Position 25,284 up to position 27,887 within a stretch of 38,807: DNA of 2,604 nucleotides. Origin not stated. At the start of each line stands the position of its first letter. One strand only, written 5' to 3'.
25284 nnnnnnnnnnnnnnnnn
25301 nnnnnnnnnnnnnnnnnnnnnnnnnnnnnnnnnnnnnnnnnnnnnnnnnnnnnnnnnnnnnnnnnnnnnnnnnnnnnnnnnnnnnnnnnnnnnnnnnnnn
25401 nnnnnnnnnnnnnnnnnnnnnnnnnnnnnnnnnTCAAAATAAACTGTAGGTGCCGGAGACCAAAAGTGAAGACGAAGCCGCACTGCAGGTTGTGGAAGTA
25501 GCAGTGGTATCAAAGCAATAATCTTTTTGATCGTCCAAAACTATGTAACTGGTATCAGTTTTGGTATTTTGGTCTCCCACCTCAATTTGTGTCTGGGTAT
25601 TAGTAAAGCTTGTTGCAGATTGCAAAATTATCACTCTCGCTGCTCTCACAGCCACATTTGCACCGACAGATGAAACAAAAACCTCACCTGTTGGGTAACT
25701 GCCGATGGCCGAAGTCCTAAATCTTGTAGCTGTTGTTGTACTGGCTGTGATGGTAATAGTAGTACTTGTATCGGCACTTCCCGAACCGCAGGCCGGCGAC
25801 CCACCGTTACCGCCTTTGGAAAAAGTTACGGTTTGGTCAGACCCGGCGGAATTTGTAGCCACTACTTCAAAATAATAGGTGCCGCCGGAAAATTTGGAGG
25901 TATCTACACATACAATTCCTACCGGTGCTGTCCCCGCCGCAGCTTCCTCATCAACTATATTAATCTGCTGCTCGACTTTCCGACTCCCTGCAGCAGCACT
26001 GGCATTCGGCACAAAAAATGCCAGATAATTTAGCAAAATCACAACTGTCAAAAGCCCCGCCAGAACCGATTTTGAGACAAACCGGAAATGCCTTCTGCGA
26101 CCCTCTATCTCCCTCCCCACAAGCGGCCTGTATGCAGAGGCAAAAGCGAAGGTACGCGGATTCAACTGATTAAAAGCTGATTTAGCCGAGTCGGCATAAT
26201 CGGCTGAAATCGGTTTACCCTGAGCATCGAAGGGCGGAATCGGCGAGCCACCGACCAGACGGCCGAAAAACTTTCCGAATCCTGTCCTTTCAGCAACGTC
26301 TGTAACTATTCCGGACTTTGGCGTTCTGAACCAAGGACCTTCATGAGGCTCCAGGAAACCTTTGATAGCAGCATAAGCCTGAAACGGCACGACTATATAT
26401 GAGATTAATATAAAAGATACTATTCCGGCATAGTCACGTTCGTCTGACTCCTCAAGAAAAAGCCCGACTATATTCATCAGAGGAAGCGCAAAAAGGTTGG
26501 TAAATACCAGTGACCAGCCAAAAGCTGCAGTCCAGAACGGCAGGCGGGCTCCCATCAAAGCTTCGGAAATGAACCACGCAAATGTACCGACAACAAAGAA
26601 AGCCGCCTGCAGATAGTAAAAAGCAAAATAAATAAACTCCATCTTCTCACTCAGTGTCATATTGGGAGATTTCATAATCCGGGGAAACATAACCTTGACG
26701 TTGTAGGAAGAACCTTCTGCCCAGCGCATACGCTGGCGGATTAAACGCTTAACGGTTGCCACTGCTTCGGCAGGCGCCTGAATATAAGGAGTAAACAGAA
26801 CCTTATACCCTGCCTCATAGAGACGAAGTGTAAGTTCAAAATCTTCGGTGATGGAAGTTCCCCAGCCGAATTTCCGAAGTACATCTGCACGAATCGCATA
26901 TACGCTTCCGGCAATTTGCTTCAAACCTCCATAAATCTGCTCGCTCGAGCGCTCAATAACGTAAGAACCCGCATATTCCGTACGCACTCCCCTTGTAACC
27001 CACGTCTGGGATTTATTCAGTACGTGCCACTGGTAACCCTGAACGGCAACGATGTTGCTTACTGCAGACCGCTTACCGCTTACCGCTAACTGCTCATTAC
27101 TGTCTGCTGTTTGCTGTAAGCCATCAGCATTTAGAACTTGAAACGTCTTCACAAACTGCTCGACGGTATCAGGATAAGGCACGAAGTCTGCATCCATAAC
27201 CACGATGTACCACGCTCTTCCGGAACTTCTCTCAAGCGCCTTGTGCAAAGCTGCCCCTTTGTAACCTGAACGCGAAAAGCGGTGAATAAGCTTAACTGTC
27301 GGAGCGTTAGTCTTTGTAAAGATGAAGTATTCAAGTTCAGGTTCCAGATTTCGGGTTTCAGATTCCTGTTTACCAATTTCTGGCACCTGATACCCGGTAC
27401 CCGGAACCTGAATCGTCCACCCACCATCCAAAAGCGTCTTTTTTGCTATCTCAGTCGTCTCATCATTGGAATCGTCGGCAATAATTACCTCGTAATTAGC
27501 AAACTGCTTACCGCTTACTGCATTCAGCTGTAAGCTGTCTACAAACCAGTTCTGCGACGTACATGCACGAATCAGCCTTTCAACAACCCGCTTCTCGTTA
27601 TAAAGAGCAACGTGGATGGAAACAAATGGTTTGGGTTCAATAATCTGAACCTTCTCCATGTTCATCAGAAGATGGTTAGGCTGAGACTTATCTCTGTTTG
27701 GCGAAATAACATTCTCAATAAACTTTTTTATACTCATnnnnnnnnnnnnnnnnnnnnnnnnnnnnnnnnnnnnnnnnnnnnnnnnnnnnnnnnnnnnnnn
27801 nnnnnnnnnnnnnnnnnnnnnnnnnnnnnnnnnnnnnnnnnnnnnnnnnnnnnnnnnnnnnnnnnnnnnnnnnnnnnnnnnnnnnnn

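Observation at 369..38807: Three dedicated exosortase/archaeosortase-like enzymes, each next to its own PVPE-tailed cargo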

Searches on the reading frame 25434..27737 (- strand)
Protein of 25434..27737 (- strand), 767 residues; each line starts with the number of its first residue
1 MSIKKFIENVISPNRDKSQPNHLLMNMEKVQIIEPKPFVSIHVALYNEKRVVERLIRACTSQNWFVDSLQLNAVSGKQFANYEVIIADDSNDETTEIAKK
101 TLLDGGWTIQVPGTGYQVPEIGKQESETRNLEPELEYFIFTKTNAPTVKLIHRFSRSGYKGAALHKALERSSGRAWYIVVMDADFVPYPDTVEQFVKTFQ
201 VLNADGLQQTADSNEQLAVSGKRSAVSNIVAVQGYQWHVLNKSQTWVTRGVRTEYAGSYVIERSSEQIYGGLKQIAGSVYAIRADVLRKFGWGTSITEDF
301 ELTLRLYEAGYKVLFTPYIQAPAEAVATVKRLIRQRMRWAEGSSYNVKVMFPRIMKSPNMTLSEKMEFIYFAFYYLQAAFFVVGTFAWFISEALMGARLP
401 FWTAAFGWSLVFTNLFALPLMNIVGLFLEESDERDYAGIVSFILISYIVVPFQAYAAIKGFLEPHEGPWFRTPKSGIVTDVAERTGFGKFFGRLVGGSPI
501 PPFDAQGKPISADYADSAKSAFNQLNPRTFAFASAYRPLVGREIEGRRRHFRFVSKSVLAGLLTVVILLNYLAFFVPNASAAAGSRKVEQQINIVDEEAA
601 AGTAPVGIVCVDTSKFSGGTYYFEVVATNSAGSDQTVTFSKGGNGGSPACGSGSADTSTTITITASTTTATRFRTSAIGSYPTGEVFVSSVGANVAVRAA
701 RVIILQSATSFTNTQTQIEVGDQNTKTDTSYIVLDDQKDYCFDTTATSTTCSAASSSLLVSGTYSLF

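Call 7: search_protein_families(library=ncbifam, proteins=[window:25434-27737:-], max_evalue=10)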
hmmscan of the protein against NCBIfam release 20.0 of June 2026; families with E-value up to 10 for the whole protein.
window:25434-27737:- (767 aa): 11 families
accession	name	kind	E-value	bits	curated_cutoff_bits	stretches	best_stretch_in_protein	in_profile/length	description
NF053846.1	glyco_with_XrtP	equivalog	1.5e-12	47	520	1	289-393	244-344/440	XrtP-associated glycosyltransferase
TIGR03937.1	PgaC_IcaA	equivalog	1.6e-12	47.1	422.3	2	254-435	179-360/407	poly-beta-1,6-N-acetyl-D-glucosamine synthase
TIGR03030.1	CelA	equivalog_domain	9e-10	37.2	699.1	2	277-378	309-410/714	UDP-forming cellulose synthase catalytic subunit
NF041865.1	EpsU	equivalog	4.5e-06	25.9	700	1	158-344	104-266/394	exopolysaccharide biosynthesis GT2 family glycosyltransferase EpsU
NF003960.0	PRK05454.2-3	equivalog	2.1e-05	23.2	829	2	298-443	364-509/659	glucans biosynthesis glucosyltransferase MdoH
TIGR04242.1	nodulat_NodC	equivalog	0.00015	20.8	550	1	227-357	159-297/395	chitooligosaccharide synthase NodC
NF008558.0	PRK11498.1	equivalog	0.00071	17.6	992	1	295-352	453-510/872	UDP-forming cellulose synthase catalytic subunit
NF047588.1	GlcsyltransPgfSStrep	equivalog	0.0019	17.5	500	1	147-200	61-111/308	glycosyltransferase PgfS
NF041391.1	DPhHxTase_Halo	equivalog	0.03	13.3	375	1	81-118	24-58/213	dolichyl-phosphate hexose transferase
NF047683.1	TeichurnBiosyTuaG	equivalog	0.034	13.8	400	1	70-99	24-54/252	teichuronic acid biosynthesis protein TuaG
NF041875.1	EPS_EpsD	equivalog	0.048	13.1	370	1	297-319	180-202/325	exopolysaccharide biosynthesis glycosyltransferase EpsD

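Call 8: search_protein_families(library=pfam, proteins=[window:25434-27737:-], max_evalue=0.1)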
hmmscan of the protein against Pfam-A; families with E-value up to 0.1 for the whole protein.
window:25434-27737:- (767 aa): 4 families
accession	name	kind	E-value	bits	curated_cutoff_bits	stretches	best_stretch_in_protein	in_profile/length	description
PF00535.33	Glycos_transf_2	-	2e-15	57.5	23.3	2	145-215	52-119/168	Glycosyl transferase family 2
PF13632.12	Glyco_trans_2_3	-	3.8e-15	56.7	27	1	177-411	1-193/198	Glycosyl transferase family group 2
PF13641.12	Glyco_tranf_2_3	-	4.5e-11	43.6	27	1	150-342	62-230/230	Glycosyltransferase like family 2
PF13506.12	Glyco_transf_21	-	7.9e-05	22.6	21.7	1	269-340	96-173/174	Glycosyl transferase family 21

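Call 39: find_homologous_proteins(query=window:25434-27737:-, max_evalue=1e-20)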
Query window:25434-27737:- (767 aa): 1332 proteins with E <= 1e-20 among 8000 candidates; the best 120 are listed.
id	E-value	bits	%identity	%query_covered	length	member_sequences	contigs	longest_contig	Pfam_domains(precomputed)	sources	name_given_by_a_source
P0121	0.0e+0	1721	100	100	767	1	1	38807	PF13632.13,PF13641.13,PF00535.33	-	-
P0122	5.0e-205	701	59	77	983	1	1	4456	PF13632.13,PF13641.13,PF13384.13,PF13551.13,PF01527.27,PF13518.13,PF02796.22,PF01710.23,PF06056.19,PF00535.33,PF13565.13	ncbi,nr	ncbi:MAG: glycosyltransferase family 2 protein, partial [Candidatus Curtissbacteria bacterium]|nr:gl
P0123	3.2e-204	698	68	63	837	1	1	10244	PF13632.13,PF13641.13,PF13384.13,PF13551.13,PF01527.27,PF13518.13,PF02796.22,PF00535.33,PF13565.13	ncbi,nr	ncbi:MAG: glycosyltransferase family 2 protein, partial [bacterium]|nr:glycosyltransferase family 2 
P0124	3.5e-203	695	60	76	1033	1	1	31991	PF13632.13,PF13641.13,PF13384.13,PF13551.13,PF01527.27,PF13518.13,PF02796.22,PF00535.33,PF13565.13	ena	-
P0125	2.3e-196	672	50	96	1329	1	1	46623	PF13632.13,PF13641.13,PF13384.13,PF13551.13,PF01527.27,PF13518.13,PF02796.22,PF00535.33,PF13565.13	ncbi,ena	-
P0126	3.9e-196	672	59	46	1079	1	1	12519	PF13632.13,PF13641.13,PF00535.33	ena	-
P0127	3.4e-193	662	55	77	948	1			PF13632.13,PF13641.13,PF13384.13,PF13551.13,PF01527.27,PF13518.13,PF02796.22,PF00535.33,PF13565.13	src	-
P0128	3.2e-188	646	64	64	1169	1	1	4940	PF13632.13,PF13641.13,PF13384.13,PF13551.13,PF01527.27,PF13518.13,PF02796.22,PF01710.23,PF00535.33,PF13565.13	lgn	-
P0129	3.6e-187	642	60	60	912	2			PF13632.13,PF13641.13,PF13384.13,PF13551.13,PF01527.27,PF13518.13,PF02796.22,PF01710.23,PF04218.20,PF00535.33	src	-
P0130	2.3e-186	639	53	74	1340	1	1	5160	PF13632.13,PF24299.2,PF13641.13,PF13384.13,PF13551.13,PF01527.27,PF13518.13,PF02796.22,PF00535.33,PF13565.13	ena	-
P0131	5.5e-184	631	49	87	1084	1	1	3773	PF13632.13,PF13506.14,PF13641.13,PF13384.13,PF13551.13,PF01527.27,PF13518.13,PF00535.33,PF13565.13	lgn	-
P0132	2.2e-182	626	55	74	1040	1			PF13632.13,PF13641.13,PF13384.13,PF13518.13,PF00535.33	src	-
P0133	1.3e-181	624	51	83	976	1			PF13632.13,PF13506.14,PF13641.13,PF13384.13,PF13551.13,PF01527.27,PF13518.13,PF02796.22,PF01710.23,PF00535.33,PF13565.13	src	-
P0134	2.2e-180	620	53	73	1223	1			PF13632.13,PF13641.13,PF00535.33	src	-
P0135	7.4e-180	618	55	73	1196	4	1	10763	PF13632.13,PF13641.13,PF13384.13,PF13551.13,PF01527.27,PF13518.13,PF00535.33,PF13565.13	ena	-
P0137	7.1e-177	608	46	97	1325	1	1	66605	PF13632.13,PF13506.14,PF13641.13,PF13384.13,PF13551.13,PF01527.27,PF13518.13,PF02796.22,PF00535.33,PF13565.13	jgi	jgi:cellulose synthase/poly-beta-1,6-N-acetylglucosamine synthase-like glycosyltransferase/transposa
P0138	2.1e-169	583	45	93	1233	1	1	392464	PF13632.13,PF13506.14,PF13641.13,PF00535.33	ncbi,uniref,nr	ncbi:glycosyltransferase family 2 protein [Dictyobacter formicarum]|uniref:Glycosyltransferase 2-lik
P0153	4.9e-152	526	45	91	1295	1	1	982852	PF13506.14,PF13384.13,PF01978.26,PF13518.13,PF00535.33,PF13565.13,PF13632.13,PF13309.13,PF13641.13,PF13551.13,PF01527.27,PF06056.19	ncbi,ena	-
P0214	1.5e-143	498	47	73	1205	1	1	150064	PF10111.15,PF13506.14,PF13384.13,PF13518.13,PF02796.22,PF10102.15,PF00535.33,PF13565.13,PF13632.13,PF13641.13,PF13551.13,PF01527.27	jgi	jgi:cellulose synthase/poly-beta-1,6-N-acetylglucosamine synthase-like glycosyltransferase/transposa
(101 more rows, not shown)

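Call 41: find_encoding_contigs(protein=P0138, flank=8000, max_places=2)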
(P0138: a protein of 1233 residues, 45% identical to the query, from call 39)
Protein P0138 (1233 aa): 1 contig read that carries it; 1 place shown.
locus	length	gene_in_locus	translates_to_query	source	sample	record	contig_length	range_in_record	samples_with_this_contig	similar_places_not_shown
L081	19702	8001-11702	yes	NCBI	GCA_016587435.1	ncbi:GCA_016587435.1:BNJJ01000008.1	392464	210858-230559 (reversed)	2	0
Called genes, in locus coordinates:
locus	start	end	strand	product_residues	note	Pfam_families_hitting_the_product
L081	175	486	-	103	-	PF00216:Bac_DNA_binding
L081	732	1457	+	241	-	-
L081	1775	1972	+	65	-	-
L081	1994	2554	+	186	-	PF00239:Resolvase, PF02796:HTH_7 (weak)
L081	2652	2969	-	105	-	-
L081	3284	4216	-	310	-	-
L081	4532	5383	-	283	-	-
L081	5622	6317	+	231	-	-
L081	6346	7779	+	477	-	PF13546:DDE_5, PF01609:DDE_Tnp_1 (faint)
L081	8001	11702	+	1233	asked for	PF00535:Glycos_transf_2, PF13506:Glyco_transf_21 (faint), PF13641:Glyco_tranf_2_3, PF13632:Glyco_trans_2_3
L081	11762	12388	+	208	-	-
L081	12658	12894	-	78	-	PF13443:HTH_26, PF01381:HTH_3 (weak)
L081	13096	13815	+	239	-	PF00092:VWA, PF13519:VWA_2 (faint)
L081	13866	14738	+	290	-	PF13672:PP2C_2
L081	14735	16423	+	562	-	PF00069:Pkinase (weak)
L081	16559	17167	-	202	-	-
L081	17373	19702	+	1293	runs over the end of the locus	PF00535:Glycos_transf_2, PF13506:Glyco_transf_21 (weak), PF13641:Glyco_tranf_2_3, PF13632:Glyco_trans_2_3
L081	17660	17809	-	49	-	-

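Call 49: find_encoding_contigs(protein=P0153, flank=6000, max_places=1)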
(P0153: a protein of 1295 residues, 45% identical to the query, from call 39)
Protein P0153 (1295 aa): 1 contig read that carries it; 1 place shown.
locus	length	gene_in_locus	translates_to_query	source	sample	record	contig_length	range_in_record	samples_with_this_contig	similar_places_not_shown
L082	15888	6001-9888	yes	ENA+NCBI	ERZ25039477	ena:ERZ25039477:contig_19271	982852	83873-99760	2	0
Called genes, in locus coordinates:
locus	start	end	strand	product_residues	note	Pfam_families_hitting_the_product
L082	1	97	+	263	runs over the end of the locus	PF00696:AA_kinase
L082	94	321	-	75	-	-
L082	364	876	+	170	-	PF00293:NUDIX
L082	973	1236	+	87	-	-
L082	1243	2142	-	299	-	PF00348:polyprenyl_synt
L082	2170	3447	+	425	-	PF01255:Prenyltransf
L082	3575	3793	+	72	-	PF12728:HTH_17, PF13411:MerR_1, PF00376:MerR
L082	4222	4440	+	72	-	-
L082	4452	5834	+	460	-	-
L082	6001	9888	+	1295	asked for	PF01527:HTH_Tnp_1 (faint), PF01978:TrmB (faint), PF06056:Terminase_5 (faint), PF13518:HTH_28 (weak), PF13384:HTH_23 (weak), PF00535:Glycos_transf_2, PF13641:Glyco_tranf_2_3, PF13632:Glyco_trans_2_3, +4 more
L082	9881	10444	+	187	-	-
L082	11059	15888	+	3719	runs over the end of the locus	PF01527:HTH_Tnp_1 (faint), PF01710:HTH_Tnp_IS630 (faint), PF13518:HTH_28 (weak), PF13565:HTH_32, PF00535:Glycos_transf_2 (weak), PF13641:Glyco_tranf_2_3, PF13632:Glyco_trans_2_3, PF13385:Laminin_G_3, +2 more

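Call 50: find_encoding_contigs(protein=P0137, flank=10000, max_places=1)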
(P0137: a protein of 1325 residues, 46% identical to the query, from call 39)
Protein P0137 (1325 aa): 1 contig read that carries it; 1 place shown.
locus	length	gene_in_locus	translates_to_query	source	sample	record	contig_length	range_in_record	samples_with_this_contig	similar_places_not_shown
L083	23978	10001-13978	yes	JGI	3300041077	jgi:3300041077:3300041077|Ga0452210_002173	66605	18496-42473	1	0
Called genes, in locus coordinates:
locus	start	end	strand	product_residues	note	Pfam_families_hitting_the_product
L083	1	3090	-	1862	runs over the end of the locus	-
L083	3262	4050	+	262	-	-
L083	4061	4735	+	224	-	-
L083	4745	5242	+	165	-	PF00213:OSCP (weak)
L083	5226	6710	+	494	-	PF00006:ATP-synt_ab, PF00306:ATP-synt_ab_C (weak)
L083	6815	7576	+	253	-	PF00231:ATP-synt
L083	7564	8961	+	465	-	PF00006:ATP-synt_ab, PF22919:ATP-synt_VA_C (weak)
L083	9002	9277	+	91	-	PF02823:ATP-synt_DE_N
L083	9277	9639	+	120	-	-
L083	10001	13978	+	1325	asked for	PF01527:HTH_Tnp_1 (weak), PF02796:HTH_7 (faint), PF01527:HTH_Tnp_1, PF13384:HTH_23 (weak), PF13518:HTH_28 (weak), PF00535:Glycos_transf_2, PF13641:Glyco_tranf_2_3, PF13632:Glyco_trans_2_3, +3 more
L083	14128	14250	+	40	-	-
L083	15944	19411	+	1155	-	PF01527:HTH_Tnp_1 (faint), PF01710:HTH_Tnp_IS630 (faint), PF13518:HTH_28, PF13518:HTH_28 (weak), PF13506:Glyco_transf_21, PF00535:Glycos_transf_2, PF13641:Glyco_tranf_2_3, PF13632:Glyco_trans_2_3, +7 more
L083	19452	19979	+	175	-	-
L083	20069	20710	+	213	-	-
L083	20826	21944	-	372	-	PF04055:Radical_SAM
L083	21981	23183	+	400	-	PF01738:DLH (faint)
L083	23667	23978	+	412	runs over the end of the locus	PF03446:NAD_binding_2, PF03721:UDPG_MGDP_dh_N, PF00984:UDPG_MGDP_dh, PF03720:UDPG_MGDP_dh_C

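Call 51: find_encoding_contigs(protein=P0214, flank=6000, max_places=1)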
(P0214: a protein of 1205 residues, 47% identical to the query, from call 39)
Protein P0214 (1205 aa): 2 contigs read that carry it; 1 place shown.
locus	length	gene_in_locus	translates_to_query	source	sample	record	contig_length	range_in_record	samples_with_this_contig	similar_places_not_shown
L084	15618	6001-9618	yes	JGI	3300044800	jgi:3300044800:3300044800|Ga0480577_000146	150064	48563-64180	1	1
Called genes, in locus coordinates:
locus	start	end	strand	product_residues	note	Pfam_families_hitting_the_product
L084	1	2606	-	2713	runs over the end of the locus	-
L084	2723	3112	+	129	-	-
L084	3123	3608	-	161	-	-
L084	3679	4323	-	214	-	-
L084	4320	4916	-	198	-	PF08239:SH3_3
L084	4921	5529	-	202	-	-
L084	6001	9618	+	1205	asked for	PF01527:HTH_Tnp_1 (faint), PF02796:HTH_7 (faint), PF13518:HTH_28, PF13565:HTH_32 (weak), PF00535:Glycos_transf_2, PF13641:Glyco_tranf_2_3, PF13632:Glyco_trans_2_3, PF10102:DUF2341, +4 more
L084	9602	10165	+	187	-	-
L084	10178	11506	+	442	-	-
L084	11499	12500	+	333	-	PF00106:adh_short, PF01073:3Beta_HSD, PF01370:Epimerase, PF02719:Polysacc_synt_2, PF04321:RmlD_sub_bind, PF08659:KR (weak), PF16363:GDP_Man_Dehyd, PF07993:NAD_binding_4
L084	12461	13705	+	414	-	PF13439:Glyco_transf_4, PF20706:GT4-conflict (weak), PF00534:Glycos_transf_1, PF13692:Glyco_trans_1_4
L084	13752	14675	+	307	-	-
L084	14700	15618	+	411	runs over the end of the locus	PF13439:Glyco_transf_4 (weak), PF20706:GT4-conflict (weak), PF00534:Glycos_transf_1, PF13692:Glyco_trans_1_4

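Call 55: search_solved_structures(query=window:25434-27737:-, max_evalue=0.001)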
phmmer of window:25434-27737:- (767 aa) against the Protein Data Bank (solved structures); distinct sequences matched with E-value up to 0.001: 0.

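Call 73: search_protein_families(library=ncbifam, proteins=[L081:11762-12388:+, L082:9881-10444:+], max_evalue=0.001)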
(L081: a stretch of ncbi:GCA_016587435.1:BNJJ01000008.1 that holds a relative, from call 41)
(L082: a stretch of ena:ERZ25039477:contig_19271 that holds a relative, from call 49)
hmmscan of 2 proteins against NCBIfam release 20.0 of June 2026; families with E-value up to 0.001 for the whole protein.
L081:11762-12388:+ (208 aa): 2 families
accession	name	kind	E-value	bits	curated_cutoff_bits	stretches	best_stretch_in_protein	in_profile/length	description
TIGR04178.1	exo_archaeo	signature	4.1e-07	30.2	23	1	109-195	3-91/97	exosortase/archaeosortase family protein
TIGR03762.1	archaeo_artC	exception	5.7e-05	23.1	100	1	71-196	145-272/274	archaeosortase C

L082:9881-10444:+ (187 aa): 2 families
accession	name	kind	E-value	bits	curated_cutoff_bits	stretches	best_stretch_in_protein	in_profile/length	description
TIGR04178.1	exo_archaeo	signature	1.2e-09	38.3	23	1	88-174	3-91/97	exosortase/archaeosortase family protein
TIGR03762.1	archaeo_artC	exception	1.9e-07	31.2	100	1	16-173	119-271/274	archaeosortase C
